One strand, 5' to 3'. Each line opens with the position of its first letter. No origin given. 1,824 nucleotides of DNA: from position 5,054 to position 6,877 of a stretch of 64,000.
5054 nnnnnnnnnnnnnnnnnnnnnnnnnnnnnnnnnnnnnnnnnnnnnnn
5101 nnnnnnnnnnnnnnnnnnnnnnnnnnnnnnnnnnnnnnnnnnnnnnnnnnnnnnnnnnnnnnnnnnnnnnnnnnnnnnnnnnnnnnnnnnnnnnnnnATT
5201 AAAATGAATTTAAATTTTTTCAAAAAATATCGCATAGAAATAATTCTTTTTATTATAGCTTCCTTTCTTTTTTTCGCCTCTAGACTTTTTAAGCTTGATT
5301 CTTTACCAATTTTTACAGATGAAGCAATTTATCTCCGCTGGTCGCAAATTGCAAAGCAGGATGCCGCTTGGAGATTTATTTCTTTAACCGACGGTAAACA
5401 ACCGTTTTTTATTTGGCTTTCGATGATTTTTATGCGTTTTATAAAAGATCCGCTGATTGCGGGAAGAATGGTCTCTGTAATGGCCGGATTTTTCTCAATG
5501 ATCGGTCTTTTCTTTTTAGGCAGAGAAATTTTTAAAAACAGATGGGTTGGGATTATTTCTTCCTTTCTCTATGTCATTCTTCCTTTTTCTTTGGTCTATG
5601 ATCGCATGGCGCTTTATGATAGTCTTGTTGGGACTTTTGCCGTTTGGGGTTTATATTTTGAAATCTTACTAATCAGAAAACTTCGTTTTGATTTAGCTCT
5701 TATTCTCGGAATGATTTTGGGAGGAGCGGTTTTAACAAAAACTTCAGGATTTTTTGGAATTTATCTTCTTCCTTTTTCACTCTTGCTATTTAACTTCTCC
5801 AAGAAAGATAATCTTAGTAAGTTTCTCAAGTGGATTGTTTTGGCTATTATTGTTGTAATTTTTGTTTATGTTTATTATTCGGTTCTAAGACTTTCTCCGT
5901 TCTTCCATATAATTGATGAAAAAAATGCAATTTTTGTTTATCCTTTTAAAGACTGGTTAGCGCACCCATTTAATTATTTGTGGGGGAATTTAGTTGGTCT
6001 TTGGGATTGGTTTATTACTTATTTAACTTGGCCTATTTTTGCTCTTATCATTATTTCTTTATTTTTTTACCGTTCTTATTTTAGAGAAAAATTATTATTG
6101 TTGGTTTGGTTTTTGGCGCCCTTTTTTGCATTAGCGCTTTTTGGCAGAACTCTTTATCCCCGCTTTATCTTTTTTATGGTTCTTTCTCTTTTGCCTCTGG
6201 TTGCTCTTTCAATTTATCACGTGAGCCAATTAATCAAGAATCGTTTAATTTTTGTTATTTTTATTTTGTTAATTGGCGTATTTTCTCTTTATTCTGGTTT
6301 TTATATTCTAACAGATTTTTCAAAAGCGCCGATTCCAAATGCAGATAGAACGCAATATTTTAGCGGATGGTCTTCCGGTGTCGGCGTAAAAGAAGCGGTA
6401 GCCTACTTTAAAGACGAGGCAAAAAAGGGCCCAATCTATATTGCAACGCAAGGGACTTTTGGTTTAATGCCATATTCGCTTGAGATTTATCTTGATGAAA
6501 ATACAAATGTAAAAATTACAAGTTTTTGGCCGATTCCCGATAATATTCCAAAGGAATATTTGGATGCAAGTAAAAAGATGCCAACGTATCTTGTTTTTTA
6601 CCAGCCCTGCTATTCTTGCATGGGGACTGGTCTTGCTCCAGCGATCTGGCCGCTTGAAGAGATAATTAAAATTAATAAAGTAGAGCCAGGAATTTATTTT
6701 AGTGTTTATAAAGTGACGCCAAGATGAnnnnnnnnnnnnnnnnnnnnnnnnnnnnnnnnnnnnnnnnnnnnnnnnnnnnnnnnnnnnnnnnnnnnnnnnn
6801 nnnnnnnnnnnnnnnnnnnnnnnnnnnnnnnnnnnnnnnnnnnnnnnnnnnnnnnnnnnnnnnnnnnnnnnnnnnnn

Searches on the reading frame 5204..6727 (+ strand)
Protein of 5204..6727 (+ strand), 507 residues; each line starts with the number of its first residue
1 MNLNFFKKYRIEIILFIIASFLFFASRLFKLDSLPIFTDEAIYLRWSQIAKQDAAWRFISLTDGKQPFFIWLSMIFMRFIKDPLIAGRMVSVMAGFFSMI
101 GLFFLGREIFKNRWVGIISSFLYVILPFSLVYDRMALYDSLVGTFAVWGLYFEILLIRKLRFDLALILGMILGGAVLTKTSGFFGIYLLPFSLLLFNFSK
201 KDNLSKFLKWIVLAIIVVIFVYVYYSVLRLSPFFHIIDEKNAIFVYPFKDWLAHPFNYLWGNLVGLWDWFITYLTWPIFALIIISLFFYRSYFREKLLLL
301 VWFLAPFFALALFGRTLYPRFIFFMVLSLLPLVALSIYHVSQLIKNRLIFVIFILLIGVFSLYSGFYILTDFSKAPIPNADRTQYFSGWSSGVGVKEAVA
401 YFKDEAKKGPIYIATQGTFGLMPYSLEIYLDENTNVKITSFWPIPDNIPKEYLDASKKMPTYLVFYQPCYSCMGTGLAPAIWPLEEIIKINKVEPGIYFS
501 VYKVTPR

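Call 21: search_protein_families(library=pfam, proteins=[window:5204-6727:+], max_evalue=0.001)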
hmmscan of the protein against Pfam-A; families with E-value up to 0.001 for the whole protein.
window:5204-6727:+ (507 aa): 2 families
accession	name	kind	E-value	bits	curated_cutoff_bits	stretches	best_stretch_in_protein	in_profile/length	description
PF13231.12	PMT_2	-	1.1e-10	42.4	26.1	1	67-221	4-155/160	Dolichyl-phosphate-mannose-protein mannosyltransferase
PF02366.24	PMT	-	0.00046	20.3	22.7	1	64-221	61-228/245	Dolichyl-phosphate-mannose-protein mannosyltransferase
